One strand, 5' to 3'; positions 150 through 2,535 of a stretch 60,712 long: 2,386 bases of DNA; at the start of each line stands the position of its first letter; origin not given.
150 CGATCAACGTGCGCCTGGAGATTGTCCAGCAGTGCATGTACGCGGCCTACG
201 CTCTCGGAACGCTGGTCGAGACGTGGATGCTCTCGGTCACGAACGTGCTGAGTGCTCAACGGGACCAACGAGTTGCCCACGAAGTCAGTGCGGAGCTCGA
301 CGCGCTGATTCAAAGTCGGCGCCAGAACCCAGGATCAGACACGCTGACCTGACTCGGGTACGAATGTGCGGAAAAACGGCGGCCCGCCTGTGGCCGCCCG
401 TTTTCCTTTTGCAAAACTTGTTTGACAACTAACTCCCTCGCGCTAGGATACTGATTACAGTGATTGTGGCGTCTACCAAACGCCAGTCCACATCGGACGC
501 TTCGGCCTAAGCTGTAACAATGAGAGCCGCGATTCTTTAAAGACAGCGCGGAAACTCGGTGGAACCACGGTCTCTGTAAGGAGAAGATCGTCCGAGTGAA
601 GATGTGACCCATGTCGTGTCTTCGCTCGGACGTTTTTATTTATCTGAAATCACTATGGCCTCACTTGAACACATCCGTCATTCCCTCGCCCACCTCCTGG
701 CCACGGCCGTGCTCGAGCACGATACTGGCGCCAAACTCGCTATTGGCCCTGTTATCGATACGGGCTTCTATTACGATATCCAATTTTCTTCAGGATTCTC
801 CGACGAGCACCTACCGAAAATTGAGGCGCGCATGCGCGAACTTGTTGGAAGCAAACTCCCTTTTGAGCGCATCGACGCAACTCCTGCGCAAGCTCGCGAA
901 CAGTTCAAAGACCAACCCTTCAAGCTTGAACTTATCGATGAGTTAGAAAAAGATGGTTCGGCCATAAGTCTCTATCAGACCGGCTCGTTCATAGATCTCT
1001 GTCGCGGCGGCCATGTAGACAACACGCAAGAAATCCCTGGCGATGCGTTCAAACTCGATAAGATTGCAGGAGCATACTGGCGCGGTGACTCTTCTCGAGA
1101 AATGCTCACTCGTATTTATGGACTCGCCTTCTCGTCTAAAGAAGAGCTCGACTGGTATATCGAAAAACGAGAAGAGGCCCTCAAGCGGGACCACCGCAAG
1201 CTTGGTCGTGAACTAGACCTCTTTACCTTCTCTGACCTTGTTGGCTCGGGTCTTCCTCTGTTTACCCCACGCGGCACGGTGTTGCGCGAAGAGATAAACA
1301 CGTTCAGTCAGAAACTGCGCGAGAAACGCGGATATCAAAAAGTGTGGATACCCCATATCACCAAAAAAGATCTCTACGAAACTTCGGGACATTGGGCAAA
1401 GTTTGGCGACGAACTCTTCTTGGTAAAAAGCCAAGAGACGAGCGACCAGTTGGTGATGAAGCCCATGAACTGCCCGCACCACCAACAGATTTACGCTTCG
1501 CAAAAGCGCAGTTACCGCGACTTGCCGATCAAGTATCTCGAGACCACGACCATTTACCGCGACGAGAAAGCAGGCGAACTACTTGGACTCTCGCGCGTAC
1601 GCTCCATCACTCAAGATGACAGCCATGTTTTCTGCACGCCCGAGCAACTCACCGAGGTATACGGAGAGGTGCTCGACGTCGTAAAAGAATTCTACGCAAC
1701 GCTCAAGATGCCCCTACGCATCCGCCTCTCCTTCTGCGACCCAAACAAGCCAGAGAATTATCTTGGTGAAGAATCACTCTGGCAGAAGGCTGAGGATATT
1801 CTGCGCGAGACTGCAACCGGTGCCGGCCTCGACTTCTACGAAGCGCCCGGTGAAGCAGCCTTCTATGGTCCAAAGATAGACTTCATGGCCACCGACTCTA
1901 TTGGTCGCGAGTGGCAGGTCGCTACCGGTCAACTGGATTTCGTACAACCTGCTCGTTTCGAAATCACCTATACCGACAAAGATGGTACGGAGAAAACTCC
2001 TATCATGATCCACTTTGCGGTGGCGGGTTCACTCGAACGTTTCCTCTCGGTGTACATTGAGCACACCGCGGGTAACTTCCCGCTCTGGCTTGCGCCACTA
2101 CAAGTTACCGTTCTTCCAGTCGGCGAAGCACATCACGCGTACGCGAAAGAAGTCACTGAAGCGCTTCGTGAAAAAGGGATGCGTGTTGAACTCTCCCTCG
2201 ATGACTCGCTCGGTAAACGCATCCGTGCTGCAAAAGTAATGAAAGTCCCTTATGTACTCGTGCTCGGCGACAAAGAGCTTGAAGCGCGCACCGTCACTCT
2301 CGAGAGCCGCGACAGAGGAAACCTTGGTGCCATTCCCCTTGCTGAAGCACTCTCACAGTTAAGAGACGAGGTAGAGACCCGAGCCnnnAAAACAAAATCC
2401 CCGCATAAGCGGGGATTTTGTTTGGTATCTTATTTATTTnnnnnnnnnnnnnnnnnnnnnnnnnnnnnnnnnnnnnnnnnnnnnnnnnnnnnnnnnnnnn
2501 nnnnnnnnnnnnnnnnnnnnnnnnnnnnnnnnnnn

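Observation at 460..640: Compact T-box riboswitch before thrS: terminal-loop Thr specifier combined with an intrinsic terminator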

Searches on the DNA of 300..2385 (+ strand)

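Call 4: search_rna_families(source=window, start=300, end=800, threshold=evalue, max_evalue=10, show_alignments=6)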
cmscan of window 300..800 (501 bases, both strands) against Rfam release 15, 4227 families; matches with E-value up to 10: 3.
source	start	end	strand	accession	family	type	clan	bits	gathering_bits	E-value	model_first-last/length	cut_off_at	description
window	372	415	-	RF01388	isrD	Gene; sRNA;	-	13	37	8.8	1-51/51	no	isrD Hfq binding RNA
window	367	409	-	RF00622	CPEB3_ribozyme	Gene; ribozyme;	-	11.6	35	5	1-78/78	no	Mammalian CPEB3 ribozyme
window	337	381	+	RF01136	sR28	Gene; snRNA; snoRNA; CD-box;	-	9.2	39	9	1-55/55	no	Small nucleolar RNA sR28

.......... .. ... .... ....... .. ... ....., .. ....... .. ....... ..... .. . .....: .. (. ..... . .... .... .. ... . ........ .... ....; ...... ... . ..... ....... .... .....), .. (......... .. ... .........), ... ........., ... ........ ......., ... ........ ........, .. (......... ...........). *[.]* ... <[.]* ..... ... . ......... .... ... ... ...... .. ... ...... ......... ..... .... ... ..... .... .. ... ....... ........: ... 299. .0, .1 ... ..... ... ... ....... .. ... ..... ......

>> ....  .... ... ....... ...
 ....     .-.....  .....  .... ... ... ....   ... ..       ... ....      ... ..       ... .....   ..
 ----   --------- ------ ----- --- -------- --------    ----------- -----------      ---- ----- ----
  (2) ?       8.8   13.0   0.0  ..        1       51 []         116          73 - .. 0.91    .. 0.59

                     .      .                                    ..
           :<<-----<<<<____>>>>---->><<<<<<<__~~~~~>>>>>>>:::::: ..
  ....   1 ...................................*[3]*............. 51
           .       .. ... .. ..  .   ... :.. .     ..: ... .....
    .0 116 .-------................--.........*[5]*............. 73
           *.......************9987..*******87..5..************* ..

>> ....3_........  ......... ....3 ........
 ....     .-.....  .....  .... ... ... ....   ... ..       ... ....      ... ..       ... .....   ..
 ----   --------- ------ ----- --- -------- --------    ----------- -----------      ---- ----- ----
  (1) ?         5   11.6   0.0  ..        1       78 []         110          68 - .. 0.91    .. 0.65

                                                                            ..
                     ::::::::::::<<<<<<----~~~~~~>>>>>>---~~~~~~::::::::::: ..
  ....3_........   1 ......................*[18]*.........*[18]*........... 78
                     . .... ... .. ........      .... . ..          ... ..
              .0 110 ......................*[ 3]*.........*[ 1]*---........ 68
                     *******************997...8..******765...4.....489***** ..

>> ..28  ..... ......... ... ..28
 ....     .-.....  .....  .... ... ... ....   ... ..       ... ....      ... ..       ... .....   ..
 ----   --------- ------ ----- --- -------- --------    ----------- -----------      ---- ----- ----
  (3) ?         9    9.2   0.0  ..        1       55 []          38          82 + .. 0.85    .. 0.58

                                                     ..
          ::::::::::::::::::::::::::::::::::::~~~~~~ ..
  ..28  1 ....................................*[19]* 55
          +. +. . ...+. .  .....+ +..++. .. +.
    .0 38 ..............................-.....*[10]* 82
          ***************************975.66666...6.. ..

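Call 12: search_rna_families(sources=[L012, L013, L017, L024, L025, L026, L030, L035, L039, L044, L027, L052, L056, L059, L060, L062, L070, L078, L079, L009], threshold=gathering, show_alignments=3)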
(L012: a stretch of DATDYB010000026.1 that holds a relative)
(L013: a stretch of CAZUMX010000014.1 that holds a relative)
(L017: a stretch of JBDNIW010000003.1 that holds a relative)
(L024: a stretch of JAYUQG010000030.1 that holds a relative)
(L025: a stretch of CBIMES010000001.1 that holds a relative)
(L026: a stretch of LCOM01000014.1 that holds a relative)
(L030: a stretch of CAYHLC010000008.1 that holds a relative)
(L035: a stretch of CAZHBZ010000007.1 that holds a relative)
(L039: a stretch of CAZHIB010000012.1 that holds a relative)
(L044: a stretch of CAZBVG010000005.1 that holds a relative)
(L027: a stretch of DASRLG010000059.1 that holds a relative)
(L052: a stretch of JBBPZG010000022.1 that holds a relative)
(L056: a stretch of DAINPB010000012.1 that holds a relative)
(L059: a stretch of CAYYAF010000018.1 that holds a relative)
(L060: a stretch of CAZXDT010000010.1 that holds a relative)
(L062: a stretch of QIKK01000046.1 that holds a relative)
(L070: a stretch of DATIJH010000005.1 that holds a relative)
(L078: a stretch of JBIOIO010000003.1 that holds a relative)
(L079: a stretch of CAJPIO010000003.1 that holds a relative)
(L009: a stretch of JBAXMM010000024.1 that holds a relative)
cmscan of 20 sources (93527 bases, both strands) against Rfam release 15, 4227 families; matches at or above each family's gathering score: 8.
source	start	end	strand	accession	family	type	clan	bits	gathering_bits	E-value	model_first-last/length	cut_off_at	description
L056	139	212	-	RF00005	tRNA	Gene; tRNA;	CL00001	71.3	29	2.1e-13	1-71/71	no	tRNA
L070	888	961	+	RF00005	tRNA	Gene; tRNA;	CL00001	70.2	29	4e-13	1-71/71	no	tRNA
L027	908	981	-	RF00005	tRNA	Gene; tRNA;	CL00001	65.8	29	6.3e-12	1-71/71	no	tRNA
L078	897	970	-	RF00005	tRNA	Gene; tRNA;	CL00001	65.8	29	6.3e-12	1-71/71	no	tRNA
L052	139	212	+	RF00005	tRNA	Gene; tRNA;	CL00001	65.2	29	9.5e-12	1-71/71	no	tRNA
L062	896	969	-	RF00005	tRNA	Gene; tRNA;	CL00001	64.9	29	1.2e-11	1-71/71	no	tRNA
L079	1174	1247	-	RF00005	tRNA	Gene; tRNA;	CL00001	62.6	29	4.9e-11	1-71/71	no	tRNA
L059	742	815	+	RF00005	tRNA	Gene; tRNA;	CL00001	61.8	29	8.1e-11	1-71/71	no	tRNA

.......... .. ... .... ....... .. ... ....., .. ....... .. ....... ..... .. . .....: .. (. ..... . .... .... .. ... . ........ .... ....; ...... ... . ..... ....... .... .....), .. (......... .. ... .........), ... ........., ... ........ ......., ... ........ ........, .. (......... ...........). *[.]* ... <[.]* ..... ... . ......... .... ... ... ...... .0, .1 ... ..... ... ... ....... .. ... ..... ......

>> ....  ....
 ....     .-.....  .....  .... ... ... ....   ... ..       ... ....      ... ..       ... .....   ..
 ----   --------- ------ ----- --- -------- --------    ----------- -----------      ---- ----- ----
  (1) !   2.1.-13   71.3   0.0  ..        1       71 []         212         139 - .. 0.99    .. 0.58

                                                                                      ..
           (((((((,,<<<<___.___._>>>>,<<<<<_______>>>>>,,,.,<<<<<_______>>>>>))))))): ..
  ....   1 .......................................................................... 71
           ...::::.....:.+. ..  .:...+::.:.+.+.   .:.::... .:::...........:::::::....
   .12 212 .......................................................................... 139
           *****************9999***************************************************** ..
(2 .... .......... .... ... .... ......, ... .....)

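Call 40: build_rna_model(alignment_id=A1, structure=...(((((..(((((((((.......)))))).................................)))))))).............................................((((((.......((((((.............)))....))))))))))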
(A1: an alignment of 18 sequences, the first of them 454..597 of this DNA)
Model R1 built from alignment A1 (18 sequences, 166 columns); structure: as given.
model positions 128; base pairs 26; branch points 1; effective number of sequences 2.65; information 0.59 bits per position. Calibrated on 0.2 Mb of random sequence (short: E-values are rough).
structure used (alignment columns):
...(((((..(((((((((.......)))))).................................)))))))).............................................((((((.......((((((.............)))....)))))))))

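Call 41: search_with_rna_model(model_id=R1, sources=[window, L001, L002, L003, L004, L005, L006, L007, L008, L009, L010, L011, L012, L013, L014, L015, L016, L017, L018, L019, L020, L021, L022, L023, L024, L025, L026, L027, L028, L029, L030, L031, L032, L033, L034, L035, L036, L037, L038, L039, L040, L041, L042, L043, L044, L045, L046, L047, L048, L049, L050, L051, L052, L053, L054, L055, L056, L057, L058, L059, L060, L061, L062, L063, L064, L065, L066, L067, L068, L069, L070, L071, L072, L073, L074, L075, L076, L077, L078, L079, L080], max_evalue=1)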
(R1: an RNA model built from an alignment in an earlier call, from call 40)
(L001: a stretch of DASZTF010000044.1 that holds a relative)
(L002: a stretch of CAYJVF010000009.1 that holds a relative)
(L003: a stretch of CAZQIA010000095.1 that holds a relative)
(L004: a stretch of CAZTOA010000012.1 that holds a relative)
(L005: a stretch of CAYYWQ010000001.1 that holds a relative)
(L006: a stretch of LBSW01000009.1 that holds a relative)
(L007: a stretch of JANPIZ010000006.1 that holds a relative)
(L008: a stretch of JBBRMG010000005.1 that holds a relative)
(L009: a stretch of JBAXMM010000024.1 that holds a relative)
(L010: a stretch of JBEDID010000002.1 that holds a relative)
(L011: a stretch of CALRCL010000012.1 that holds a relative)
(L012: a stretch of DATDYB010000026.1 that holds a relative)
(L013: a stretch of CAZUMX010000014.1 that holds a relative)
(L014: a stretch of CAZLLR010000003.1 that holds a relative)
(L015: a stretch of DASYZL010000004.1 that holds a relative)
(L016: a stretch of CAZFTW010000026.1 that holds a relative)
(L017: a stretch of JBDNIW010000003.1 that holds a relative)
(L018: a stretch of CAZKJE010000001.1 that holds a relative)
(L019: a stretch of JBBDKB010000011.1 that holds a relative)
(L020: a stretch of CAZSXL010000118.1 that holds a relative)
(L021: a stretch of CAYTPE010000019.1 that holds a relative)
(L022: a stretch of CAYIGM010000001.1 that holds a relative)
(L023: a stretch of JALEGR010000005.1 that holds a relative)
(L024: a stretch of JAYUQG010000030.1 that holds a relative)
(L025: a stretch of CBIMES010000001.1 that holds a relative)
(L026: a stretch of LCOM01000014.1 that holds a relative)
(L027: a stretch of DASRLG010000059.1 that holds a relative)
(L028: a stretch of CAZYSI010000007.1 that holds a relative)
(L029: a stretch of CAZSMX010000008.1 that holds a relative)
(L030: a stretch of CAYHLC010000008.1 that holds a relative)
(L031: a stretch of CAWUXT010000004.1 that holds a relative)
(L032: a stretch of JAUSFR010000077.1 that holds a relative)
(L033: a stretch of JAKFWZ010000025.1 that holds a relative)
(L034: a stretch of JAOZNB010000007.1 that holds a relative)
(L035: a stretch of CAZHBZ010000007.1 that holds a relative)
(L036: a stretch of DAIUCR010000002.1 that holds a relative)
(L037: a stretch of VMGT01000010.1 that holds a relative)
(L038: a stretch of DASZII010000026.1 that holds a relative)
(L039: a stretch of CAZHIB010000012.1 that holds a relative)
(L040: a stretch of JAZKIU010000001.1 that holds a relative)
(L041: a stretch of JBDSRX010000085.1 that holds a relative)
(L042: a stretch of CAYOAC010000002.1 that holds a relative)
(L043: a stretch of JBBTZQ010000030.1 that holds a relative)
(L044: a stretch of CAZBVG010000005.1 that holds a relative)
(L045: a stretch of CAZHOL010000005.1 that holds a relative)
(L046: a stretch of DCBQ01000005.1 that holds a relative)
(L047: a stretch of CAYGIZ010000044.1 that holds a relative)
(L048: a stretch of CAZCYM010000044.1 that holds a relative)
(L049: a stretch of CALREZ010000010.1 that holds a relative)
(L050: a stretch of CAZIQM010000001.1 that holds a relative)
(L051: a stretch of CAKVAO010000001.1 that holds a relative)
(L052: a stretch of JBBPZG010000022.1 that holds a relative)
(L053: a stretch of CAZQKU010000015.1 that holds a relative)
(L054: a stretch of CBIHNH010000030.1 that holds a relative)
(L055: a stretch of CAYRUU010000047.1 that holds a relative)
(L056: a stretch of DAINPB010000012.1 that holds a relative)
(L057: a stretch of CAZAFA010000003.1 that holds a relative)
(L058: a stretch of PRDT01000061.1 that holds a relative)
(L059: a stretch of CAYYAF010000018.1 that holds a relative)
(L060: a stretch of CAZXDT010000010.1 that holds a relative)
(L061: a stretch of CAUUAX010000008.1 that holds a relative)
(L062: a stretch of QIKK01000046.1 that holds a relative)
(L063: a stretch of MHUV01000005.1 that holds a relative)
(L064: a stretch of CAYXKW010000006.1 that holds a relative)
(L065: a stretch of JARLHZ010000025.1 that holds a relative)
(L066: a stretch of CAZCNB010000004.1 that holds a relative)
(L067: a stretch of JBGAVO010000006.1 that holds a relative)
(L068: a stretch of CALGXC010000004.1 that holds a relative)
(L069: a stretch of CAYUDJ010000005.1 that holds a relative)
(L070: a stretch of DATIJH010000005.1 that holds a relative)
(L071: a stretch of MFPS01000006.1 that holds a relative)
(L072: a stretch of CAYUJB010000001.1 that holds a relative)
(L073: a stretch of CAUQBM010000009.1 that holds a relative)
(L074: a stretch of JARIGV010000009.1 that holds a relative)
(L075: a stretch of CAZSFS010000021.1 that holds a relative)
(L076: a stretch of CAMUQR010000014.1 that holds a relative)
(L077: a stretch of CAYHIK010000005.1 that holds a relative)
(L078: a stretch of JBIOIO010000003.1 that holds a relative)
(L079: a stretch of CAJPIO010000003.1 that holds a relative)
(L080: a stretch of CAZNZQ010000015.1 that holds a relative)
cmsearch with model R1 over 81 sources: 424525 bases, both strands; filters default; matches with E-value up to 1: 20.
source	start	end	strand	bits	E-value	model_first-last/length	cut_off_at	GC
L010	87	220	+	99.2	2.4e-21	1-128/128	no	0.43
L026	1292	1415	+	94.1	4.2e-20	1-128/128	no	0.5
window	454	597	+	93.4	6.2e-20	1-128/128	no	0.52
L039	1200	1317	+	80.7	6.6e-17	1-128/128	no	0.41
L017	1275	1429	+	78.4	2.3e-16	1-128/128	no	0.53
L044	1326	1442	+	75.7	1e-15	1-128/128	no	0.52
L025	1302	1419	+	72.8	5.2e-15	1-128/128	no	0.6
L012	1129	1293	+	64.5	4.9e-13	1-128/128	no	0.61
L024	1276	1421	+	58.6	1.3e-11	1-128/128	no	0.47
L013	1281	1419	+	55.9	5.7e-11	1-128/128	no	0.53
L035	1286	1424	+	43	6.7e-08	1-128/128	no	0.57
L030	1326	1441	+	33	1.7e-05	1-128/128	no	0.53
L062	1285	1405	+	23.9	0.0026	1-128/128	no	0.45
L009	1366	1446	+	23.7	0.0028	1-128/128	no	0.54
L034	1042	1145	+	22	0.0072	1-128/128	no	0.4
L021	710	820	+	20.7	0.015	1-128/128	no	0.58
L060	1312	1428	+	18.7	0.044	1-128/128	no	0.5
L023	2960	3068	+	16.9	0.12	1-128/128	no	0.51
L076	345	458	+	16.6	0.14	1-128/128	no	0.48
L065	796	895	+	14.2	0.52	1-128/128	no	0.42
